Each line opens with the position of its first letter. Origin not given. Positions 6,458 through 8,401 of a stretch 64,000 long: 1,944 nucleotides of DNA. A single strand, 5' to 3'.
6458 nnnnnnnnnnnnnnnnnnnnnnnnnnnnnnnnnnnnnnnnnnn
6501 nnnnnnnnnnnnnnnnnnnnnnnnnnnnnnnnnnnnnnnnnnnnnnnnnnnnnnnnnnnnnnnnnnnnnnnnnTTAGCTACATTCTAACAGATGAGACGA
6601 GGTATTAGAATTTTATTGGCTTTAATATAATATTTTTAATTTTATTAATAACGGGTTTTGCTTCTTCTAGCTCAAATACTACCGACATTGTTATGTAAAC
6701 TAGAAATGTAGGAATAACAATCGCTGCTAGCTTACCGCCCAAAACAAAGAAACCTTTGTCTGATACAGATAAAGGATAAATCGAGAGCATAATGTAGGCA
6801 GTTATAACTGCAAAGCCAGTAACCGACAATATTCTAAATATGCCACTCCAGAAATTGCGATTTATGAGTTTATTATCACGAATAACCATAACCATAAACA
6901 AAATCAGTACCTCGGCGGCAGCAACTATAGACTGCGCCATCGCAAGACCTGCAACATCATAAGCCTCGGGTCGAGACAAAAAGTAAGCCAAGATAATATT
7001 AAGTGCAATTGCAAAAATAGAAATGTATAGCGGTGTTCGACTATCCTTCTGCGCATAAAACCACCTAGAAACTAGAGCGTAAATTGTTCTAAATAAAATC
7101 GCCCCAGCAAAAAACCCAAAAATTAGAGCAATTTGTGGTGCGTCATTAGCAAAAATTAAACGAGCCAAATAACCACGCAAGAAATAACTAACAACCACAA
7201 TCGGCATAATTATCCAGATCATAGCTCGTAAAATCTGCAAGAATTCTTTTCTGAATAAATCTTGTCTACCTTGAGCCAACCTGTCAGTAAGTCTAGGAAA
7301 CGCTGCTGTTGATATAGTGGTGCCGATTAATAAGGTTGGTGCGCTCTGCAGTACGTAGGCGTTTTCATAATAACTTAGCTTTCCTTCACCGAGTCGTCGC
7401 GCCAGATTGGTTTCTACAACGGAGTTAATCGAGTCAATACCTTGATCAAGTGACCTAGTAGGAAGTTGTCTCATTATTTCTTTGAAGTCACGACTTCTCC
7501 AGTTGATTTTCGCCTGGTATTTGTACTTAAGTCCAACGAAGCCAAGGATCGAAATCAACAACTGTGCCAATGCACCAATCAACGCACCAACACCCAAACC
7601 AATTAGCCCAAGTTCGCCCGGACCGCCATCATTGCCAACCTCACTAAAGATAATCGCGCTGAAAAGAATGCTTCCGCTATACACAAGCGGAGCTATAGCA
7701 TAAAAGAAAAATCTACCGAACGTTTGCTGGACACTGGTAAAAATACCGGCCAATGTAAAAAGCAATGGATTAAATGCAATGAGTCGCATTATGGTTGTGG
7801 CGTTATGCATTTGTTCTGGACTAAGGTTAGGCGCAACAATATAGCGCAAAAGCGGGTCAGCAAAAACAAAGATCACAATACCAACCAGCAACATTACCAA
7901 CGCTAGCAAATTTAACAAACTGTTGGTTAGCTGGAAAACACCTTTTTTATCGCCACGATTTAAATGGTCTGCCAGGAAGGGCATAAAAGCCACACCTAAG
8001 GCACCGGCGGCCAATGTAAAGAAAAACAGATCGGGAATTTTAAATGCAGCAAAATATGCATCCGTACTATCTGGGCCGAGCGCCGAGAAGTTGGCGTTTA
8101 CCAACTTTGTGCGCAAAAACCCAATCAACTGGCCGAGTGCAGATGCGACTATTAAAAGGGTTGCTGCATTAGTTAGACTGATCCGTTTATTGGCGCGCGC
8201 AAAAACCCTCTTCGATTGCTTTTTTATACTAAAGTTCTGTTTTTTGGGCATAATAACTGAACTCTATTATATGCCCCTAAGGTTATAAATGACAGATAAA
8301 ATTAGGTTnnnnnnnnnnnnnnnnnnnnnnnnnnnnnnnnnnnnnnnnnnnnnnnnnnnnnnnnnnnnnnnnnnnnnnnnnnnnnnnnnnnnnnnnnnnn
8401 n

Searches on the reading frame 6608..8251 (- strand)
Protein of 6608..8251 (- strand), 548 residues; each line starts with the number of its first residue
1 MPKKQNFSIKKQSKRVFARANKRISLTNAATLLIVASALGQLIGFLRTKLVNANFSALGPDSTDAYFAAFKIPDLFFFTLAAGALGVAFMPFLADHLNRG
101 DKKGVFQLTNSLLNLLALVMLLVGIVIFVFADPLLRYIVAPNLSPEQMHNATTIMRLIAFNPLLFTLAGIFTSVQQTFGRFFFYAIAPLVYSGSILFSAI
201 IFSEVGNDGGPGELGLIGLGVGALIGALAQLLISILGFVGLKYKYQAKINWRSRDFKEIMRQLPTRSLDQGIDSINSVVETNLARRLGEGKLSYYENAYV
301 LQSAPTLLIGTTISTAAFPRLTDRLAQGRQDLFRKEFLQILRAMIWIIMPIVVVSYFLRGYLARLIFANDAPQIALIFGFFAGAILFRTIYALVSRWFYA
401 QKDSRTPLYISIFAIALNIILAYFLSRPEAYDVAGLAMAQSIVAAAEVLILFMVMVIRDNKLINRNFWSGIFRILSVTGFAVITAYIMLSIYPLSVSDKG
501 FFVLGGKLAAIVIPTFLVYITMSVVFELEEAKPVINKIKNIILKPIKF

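Call 26: search_protein_families(library=pfam, max_evalue=0.00001, proteins=[window:6608-8251:-])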
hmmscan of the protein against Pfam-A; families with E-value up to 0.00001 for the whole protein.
seq(548 aa): 2 families
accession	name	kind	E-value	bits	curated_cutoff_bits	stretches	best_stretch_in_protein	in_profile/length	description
PF03023.19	MurJ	-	3.4e-62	211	27.4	1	63-491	11-435/451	Lipid II flippase MurJ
PF01554.23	MatE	-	2.2e-13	50.7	24.9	1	305-424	40-161/161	MatE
